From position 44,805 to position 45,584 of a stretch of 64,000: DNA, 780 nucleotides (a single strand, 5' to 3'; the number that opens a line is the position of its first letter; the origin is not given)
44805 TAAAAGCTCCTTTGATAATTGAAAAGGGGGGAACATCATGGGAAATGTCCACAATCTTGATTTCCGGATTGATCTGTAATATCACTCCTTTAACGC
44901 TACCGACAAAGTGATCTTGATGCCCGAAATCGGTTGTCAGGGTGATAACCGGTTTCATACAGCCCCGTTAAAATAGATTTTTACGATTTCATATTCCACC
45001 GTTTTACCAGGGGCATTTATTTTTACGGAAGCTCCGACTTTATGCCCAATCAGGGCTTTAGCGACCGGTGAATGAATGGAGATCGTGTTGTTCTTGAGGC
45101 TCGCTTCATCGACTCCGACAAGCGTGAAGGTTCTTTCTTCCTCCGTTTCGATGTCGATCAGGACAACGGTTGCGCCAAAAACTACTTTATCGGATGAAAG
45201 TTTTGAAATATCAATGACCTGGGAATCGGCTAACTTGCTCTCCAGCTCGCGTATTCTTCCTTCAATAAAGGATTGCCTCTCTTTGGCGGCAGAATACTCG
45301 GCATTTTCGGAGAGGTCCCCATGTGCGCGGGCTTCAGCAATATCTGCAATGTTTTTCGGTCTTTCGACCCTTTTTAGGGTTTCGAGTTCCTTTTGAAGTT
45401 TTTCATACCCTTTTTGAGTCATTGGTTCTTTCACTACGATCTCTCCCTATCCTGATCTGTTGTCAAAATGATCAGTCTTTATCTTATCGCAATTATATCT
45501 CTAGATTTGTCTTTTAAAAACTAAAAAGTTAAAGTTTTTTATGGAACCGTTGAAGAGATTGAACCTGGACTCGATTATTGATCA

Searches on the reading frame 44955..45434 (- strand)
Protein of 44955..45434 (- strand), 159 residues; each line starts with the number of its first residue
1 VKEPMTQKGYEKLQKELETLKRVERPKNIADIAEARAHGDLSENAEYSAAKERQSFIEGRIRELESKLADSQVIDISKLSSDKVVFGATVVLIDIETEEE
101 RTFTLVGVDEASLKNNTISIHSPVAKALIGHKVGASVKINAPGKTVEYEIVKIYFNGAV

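Call 64: search_protein_families(library=pfam, proteins=[window:44955-45434:-], max_evalue=0.00001)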
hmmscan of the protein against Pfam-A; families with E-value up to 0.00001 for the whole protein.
window:44955-45434:- (159 aa): 2 families
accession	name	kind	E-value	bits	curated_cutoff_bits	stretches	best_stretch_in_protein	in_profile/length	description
PF03449.20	GreA_GreB_N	-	1.3e-32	112.3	24.5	1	4-73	2-71/71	Transcription elongation factor, N-terminal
PF01272.25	GreA_GreB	-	3.6e-26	91.4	26.9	1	80-154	2-76/77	Transcription elongation factor, GreA/GreB, C-term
